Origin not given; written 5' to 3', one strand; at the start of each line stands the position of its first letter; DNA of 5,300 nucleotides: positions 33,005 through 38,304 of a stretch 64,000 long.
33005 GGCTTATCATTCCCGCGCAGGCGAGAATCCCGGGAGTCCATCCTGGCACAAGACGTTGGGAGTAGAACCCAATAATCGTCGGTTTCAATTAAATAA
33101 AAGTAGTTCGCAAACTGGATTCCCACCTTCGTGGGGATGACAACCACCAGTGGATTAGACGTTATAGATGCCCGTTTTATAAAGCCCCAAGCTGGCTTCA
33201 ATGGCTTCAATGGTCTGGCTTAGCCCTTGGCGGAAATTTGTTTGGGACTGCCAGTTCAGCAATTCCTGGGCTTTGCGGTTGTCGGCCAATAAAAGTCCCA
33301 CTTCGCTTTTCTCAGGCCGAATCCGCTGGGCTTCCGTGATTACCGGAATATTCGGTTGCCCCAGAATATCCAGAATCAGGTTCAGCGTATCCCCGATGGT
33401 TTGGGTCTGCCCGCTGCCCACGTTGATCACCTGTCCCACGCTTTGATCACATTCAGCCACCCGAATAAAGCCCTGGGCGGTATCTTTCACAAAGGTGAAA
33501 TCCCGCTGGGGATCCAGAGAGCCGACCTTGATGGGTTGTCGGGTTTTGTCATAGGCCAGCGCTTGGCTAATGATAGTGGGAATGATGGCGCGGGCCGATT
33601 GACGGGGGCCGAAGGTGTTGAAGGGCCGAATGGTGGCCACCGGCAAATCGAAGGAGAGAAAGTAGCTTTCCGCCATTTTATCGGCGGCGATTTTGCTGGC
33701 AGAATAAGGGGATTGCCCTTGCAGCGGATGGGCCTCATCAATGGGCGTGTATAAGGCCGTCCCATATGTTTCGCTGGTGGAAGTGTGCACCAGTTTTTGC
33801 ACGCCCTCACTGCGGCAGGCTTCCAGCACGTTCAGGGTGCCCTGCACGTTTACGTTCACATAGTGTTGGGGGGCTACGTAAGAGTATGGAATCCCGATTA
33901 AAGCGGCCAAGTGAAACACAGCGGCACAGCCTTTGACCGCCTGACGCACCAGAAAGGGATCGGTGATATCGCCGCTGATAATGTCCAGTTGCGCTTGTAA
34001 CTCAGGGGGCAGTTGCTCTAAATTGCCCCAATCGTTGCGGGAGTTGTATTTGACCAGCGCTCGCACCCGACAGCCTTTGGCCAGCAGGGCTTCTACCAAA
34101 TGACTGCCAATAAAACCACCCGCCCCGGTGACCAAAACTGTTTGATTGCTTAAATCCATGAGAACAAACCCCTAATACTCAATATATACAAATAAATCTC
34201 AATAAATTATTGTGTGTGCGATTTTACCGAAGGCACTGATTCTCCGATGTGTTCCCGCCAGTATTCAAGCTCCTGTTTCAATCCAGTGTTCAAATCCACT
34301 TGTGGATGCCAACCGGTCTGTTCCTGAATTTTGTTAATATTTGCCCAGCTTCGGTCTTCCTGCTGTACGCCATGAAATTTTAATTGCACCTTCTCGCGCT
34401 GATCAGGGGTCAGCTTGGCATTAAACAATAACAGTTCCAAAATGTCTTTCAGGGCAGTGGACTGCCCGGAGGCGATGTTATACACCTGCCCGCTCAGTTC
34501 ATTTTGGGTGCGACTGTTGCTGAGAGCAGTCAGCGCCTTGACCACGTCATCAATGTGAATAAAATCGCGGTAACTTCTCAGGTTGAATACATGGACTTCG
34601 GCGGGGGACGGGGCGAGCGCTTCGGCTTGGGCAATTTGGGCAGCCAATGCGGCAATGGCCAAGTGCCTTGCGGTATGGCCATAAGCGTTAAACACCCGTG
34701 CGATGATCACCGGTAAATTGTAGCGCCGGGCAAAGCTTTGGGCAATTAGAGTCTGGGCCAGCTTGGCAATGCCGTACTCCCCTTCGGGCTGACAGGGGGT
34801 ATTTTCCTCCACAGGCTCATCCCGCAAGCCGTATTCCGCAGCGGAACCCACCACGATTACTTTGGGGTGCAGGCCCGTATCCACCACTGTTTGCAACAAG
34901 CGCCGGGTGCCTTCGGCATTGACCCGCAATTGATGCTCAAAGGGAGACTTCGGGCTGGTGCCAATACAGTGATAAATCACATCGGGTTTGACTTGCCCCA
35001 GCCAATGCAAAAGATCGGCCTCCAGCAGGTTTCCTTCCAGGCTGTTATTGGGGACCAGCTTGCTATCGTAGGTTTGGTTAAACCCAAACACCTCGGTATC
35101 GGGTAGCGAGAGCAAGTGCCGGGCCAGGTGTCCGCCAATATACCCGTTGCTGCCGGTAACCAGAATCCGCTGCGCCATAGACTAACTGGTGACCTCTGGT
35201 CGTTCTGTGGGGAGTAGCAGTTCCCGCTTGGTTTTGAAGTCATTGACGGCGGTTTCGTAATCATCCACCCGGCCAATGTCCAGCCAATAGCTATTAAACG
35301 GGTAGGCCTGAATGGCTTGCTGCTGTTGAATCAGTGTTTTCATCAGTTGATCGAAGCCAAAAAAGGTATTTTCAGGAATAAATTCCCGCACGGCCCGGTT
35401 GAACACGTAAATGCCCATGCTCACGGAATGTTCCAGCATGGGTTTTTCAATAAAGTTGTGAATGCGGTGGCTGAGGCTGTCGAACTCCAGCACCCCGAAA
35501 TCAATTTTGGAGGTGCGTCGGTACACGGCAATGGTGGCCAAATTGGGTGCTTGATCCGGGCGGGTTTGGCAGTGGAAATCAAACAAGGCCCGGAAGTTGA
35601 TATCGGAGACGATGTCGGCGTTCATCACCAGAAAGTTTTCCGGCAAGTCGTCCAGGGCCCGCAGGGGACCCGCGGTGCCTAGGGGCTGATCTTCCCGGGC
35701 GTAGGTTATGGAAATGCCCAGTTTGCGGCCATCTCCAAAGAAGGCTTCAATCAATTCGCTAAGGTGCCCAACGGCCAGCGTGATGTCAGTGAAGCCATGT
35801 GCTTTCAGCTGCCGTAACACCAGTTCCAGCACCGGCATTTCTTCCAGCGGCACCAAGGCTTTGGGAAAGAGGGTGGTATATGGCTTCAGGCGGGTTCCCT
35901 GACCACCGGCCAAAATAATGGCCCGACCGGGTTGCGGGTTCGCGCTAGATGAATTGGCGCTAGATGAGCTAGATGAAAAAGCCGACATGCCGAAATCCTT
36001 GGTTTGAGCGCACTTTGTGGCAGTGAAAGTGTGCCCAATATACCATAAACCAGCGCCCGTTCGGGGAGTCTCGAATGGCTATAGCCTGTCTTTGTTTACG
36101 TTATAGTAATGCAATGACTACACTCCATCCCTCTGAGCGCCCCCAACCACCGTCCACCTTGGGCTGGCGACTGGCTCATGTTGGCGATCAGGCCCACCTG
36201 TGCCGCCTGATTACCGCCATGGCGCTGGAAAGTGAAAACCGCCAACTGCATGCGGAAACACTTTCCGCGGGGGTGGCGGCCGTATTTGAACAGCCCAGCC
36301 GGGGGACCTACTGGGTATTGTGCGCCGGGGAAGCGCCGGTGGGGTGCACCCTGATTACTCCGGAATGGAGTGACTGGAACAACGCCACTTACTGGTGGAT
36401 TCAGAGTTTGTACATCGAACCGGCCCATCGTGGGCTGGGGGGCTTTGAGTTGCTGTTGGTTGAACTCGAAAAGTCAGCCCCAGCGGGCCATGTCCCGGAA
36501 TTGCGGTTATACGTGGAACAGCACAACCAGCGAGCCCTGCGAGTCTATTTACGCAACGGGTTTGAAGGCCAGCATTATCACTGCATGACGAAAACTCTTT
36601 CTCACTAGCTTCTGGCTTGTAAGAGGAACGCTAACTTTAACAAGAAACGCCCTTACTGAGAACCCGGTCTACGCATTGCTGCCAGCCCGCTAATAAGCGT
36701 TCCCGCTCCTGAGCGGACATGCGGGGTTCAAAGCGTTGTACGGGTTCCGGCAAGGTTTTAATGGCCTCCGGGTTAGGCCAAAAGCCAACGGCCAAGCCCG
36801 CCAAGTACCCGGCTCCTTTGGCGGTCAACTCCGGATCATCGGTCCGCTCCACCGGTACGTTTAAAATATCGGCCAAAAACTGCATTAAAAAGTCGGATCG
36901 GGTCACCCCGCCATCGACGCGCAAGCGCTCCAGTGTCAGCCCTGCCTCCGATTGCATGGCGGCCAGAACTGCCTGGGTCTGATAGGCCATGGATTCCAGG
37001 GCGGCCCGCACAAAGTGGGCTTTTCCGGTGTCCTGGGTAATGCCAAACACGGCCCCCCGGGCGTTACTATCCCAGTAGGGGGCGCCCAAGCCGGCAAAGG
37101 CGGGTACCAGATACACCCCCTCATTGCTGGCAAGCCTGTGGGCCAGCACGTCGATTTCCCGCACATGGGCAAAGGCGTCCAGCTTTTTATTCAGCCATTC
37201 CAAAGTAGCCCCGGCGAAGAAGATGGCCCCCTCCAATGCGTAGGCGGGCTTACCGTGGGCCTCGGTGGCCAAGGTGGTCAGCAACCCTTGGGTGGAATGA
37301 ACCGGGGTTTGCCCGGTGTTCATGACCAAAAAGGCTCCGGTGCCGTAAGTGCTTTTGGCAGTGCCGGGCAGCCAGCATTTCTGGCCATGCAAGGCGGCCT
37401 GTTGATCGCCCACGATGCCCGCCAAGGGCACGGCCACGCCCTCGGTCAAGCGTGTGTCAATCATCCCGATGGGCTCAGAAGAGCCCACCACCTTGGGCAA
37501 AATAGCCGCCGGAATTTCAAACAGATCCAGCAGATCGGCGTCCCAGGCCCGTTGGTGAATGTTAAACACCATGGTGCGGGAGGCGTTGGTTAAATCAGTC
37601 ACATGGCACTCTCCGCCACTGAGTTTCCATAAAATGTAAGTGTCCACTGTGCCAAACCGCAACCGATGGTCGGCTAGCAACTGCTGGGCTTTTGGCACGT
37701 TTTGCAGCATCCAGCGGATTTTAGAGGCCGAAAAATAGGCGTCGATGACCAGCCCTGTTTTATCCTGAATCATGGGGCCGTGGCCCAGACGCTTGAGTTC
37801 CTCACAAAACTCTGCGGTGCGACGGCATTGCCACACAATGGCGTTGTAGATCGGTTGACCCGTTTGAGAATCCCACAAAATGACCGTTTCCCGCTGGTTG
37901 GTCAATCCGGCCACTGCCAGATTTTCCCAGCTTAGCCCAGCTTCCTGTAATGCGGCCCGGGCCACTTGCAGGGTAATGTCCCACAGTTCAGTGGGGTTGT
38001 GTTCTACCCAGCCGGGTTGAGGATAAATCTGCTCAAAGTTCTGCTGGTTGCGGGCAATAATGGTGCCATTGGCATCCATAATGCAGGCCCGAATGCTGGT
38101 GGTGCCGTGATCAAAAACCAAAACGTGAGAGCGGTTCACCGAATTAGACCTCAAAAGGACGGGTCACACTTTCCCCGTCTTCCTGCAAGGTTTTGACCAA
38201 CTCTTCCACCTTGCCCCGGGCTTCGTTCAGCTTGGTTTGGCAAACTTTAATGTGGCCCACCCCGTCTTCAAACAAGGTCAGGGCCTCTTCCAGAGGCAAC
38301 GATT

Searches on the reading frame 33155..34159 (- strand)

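Call 12: search_protein_families(library=pfam, proteins=[window:33155-34159:-], max_evalue=0.00001)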
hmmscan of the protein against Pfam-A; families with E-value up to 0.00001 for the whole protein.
window:33155-34159:- (334 aa): 9 families
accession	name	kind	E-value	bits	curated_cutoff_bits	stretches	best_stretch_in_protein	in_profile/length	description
PF16363.11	GDP_Man_Dehyd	-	2.2e-70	238.2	27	1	9-315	1-331/332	GDP-mannose 4,6 dehydratase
PF01370.27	Epimerase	-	8.7e-58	196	20.9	1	8-248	1-240/240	NAD dependent epimerase/dehydratase family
PF01073.25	3Beta_HSD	-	1.8e-24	86.7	22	1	9-189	1-188/280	3-beta hydroxysteroid dehydrogenase/isomerase family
PF07993.18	NAD_binding_4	-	2.2e-16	60.2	20.1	1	10-184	1-209/258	Male sterility protein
PF02719.21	Polysacc_synt_2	-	5.7e-16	59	20.2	1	8-129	1-129/293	Polysaccharide biosynthesis protein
PF13460.12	NAD_binding_10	-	8.7e-14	52.2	27.2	1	12-164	1-132/184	NAD(P)H-binding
PF04321.23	RmlD_sub_bind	-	1.4e-10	41.1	27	1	7-165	2-138/287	RmlD substrate binding domain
PF05368.20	NmrA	-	4.2e-10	40.1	27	1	5-128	2-107/298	NmrA-like family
PF00106.31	adh_short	-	5.1e-10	39.6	26.6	1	6-165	1-162/195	short chain dehydrogenase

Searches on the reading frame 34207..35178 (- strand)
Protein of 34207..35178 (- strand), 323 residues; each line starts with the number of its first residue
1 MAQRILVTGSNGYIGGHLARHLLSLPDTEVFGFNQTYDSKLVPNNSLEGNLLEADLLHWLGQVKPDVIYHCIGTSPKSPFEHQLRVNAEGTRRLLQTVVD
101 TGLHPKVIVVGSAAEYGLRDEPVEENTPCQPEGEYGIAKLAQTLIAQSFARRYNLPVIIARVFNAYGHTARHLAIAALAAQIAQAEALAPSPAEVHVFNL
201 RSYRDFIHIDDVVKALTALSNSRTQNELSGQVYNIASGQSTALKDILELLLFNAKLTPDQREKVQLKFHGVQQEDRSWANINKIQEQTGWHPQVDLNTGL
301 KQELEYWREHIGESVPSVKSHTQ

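Call 12: search_protein_families(library=pfam, proteins=[window:34207-35178:-], max_evalue=0.00001)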
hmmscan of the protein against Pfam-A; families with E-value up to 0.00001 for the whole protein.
window:34207-35178:- (323 aa): 2 families
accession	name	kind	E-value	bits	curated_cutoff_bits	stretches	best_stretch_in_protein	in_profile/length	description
PF01370.27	Epimerase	-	1.4e-39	136.4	20.9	1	5-236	1-240/240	NAD dependent epimerase/dehydratase family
PF16363.11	GDP_Man_Dehyd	-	3.3e-36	125.8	27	1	6-302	1-331/332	GDP-mannose 4,6 dehydratase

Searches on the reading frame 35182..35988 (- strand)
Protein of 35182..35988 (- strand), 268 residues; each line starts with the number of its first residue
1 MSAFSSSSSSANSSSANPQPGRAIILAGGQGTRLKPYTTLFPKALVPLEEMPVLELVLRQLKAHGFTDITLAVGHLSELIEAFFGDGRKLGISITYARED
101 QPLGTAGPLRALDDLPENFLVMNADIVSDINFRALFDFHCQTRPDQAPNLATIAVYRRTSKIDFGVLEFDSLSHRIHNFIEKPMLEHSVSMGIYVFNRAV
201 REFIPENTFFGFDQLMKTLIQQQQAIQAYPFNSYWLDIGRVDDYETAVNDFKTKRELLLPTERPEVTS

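Call 13: search_protein_families(library=pfam, proteins=[window:35182-35988:-], max_evalue=0.00001)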
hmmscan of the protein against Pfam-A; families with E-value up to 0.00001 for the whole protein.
window:35182-35988:- (268 aa): 2 families
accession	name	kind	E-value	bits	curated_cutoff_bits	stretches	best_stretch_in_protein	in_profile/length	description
PF00483.29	NTP_transferase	-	4.7e-39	134.9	21.2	1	23-251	2-242/245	Nucleotidyl transferase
PF12804.13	NTP_transf_3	-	8.4e-11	42.7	27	1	23-127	1-97/160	MobA-like NTP transferase domain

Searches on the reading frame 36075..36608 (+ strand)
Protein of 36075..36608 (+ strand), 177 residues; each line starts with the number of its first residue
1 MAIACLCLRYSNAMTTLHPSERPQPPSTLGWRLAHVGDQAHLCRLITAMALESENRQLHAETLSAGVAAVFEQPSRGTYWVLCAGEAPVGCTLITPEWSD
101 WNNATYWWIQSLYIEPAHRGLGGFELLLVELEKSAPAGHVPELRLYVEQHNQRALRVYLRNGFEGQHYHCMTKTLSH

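Call 13: search_protein_families(library=pfam, proteins=[window:36075-36608:+], max_evalue=0.00001)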
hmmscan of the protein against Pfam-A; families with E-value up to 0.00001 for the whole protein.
window:36075-36608:+ (177 aa): 2 families
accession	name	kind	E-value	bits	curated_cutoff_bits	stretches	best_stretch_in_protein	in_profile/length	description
PF00583.31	Acetyltransf_1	-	6.3e-12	46.2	20.7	1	69-163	23-116/116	Acetyltransferase (GNAT) family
PF13508.13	Acetyltransf_7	-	1.3e-07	32.3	27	1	76-164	2-83/84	Acetyltransferase (GNAT) domain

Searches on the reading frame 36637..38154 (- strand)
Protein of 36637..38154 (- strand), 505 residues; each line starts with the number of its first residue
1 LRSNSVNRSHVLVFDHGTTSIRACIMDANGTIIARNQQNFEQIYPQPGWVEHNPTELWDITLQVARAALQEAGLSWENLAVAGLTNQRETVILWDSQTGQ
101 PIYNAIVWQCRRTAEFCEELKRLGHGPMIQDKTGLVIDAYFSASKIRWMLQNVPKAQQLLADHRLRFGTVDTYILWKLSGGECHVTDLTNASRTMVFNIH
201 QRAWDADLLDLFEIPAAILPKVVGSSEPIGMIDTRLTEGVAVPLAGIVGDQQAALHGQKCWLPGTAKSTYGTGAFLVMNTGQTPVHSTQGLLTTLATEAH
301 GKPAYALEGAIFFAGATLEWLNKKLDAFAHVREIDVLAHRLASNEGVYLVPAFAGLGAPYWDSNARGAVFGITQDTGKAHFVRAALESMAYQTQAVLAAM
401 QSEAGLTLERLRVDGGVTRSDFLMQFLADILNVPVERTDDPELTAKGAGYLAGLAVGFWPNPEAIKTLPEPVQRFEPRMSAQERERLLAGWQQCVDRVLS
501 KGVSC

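Call 13: search_protein_families(library=pfam, proteins=[window:36637-38154:-], max_evalue=0.00001)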
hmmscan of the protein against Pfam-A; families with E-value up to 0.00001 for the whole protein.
window:36637-38154:- (505 aa): 2 families
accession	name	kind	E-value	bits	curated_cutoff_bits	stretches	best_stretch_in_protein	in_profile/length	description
PF00370.27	FGGY_N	-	9.1e-75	251.8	28.8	1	11-257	2-245/245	FGGY family of carbohydrate kinases, N-terminal domain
PF02782.22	FGGY_C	-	2.3e-43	148.7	27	1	267-455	2-197/198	FGGY family of carbohydrate kinases, C-terminal domain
